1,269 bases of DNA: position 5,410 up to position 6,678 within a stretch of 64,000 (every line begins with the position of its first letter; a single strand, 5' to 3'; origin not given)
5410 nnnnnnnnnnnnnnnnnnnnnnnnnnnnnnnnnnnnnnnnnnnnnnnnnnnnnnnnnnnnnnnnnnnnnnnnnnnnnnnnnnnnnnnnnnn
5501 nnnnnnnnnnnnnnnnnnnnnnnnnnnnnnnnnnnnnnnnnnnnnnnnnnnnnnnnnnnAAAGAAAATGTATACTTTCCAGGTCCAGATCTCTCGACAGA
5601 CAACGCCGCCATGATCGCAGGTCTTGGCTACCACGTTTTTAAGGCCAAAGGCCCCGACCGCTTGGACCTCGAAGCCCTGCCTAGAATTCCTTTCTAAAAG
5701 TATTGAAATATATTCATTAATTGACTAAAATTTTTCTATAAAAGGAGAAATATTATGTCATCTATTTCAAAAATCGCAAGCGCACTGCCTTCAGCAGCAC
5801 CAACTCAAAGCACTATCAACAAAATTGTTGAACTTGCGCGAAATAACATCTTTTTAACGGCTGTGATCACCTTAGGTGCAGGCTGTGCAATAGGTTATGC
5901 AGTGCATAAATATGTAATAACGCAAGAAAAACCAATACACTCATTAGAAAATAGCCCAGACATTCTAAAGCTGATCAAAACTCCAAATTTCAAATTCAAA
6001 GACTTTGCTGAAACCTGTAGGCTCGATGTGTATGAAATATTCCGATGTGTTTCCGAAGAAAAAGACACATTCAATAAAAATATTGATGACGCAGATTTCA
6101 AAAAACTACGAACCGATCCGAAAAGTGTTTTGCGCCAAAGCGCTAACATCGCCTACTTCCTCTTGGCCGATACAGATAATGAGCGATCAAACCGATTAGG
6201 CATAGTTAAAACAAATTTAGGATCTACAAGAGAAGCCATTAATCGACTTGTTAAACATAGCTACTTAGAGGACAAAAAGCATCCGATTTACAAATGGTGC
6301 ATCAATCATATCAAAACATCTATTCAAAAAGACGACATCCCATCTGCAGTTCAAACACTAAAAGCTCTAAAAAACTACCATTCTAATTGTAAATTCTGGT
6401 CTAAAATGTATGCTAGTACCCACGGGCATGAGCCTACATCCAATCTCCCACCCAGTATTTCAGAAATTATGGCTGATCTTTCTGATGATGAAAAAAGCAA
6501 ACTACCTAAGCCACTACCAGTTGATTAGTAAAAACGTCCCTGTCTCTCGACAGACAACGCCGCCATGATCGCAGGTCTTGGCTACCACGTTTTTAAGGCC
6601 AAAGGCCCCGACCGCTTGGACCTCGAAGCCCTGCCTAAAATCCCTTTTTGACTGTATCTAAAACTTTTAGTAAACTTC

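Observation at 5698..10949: AT-rich accessory island with defence-island character containing two unrecognisable genes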

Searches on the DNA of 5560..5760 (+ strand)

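Call 69: search_dna_similar(query=window:5560-5760:+, collection=plasmids, mode=distant, max_evalue=0.01, max_rows=10)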
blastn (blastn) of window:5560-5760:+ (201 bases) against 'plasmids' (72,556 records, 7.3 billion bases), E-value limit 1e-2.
No match.

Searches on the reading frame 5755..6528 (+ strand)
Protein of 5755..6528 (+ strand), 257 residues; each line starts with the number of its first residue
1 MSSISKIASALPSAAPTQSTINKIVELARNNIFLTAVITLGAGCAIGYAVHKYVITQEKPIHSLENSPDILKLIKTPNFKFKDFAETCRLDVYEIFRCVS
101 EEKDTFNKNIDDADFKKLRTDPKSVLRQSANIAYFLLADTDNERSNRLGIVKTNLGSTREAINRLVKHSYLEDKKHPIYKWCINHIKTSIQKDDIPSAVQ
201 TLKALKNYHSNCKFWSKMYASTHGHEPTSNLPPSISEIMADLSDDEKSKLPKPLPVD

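Call 3: search_protein_families(library=pfam, proteins=[window:5755-6528:+], max_evalue=0.1)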
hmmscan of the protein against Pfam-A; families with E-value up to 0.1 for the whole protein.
window:5755-6528:+ (257 aa): 1 family
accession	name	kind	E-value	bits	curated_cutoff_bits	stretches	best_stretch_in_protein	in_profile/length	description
PF21259.3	Rgg_C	-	0.0061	16.7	27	1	158-212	77-131/182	HTH-type transcriptional regulator Rgg, C-terminal domain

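Call 4: search_protein_families(library=padloc, proteins=[window:5755-6528:+], max_evalue=0.1)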
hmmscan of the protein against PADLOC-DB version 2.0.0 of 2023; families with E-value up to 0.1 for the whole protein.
window:5755-6528:+ (257 aa): 0 families

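Call 5: search_protein_families(library=ncbifam, proteins=[window:5755-6528:+], max_evalue=0.1)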
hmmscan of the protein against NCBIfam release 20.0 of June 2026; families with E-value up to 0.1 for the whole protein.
window:5755-6528:+ (257 aa): 0 families

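Call 8: find_homologous_proteins(query=window:5755-6528:+, max_evalue=0.001)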
Query window:5755-6528:+ (257 aa): 1 proteins with E <= 0.001 among 544 candidates.
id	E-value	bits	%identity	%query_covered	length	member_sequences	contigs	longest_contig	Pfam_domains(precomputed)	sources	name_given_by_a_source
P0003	8.0e-168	574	100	100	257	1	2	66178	-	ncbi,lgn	-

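Call 9: search_protein_families(library=phrogs, proteins=[window:5755-6528:+], max_evalue=0.1)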
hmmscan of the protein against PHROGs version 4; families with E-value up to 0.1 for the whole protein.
window:5755-6528:+ (257 aa): 1 family
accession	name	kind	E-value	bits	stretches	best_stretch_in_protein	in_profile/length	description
phrog_7208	-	unknown function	0.0095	16.7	1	146-230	16-99/204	-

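Call 12: find_encoding_contigs(protein=P0003, flank=10000)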
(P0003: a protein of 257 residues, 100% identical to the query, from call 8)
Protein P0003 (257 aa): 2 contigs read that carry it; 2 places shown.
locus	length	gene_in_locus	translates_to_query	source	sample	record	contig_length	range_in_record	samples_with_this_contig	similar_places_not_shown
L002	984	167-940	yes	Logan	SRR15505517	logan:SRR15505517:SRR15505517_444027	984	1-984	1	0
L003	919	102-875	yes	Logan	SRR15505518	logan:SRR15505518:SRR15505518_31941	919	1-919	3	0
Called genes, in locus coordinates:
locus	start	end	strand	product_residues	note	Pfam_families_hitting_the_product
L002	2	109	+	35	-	?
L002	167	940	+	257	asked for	-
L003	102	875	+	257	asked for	-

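Call 22: predict_structure(protein=window:5755-6528:+)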
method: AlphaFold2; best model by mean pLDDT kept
length: 257 residues; sequences in the alignment: 1
mean_pLDDT: 41.2   pTM: 0.36
mean pLDDT of the five models: 41.2, 41.1, 37.7, 37.6, 37.2
residues with pLDDT >= 90: 0; 70-90: 5; 50-70: 52; < 50: 200
segments of 3 or more residues with pLDDT < 50: 1-159, 168-173, 214-236, 249-257
pLDDT, mean of each block of 10 residues (from residue 1): 28 32 35 33 39 35 38 35 33 32 31 34 37 42 32 40 50 51 66 66 57 47 44 46 54 33
secondary structure, 60 per line:
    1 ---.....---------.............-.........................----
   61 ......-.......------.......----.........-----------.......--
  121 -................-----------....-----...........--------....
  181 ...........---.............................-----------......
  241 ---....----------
elements in order: H4-8 H18-30 H32-56 H61-66 H68-74 H81-87 H92-100 H112-118 H122-137 H149-152 H158-168 H177-191 H195-223 H235-240 H244-247

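Call 27: search_solved_structures(query=window:5755-6528:+, max_evalue=10)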
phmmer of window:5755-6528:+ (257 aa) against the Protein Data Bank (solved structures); distinct sequences matched with E-value up to 10: 0.

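Call 52: search_dna_similar(query=window:5755-6528:+, collection=plasmids, mode=protein, max_evalue=0.1, max_rows=10)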
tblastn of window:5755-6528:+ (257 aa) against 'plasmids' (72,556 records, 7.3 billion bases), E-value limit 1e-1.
No match.

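Call 59: find_related_loci(query=window:5755-6528:+, collection=viral_contigs, flank=5000)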
Query window:5755-6528:+ (257 aa) in viral_contigs; peptide patterns used: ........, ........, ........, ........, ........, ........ (x = any residue, [..] = any of these).
29 stretches matched a pattern, but none encodes a relative of the query by tblastn (E <= 1e-3).
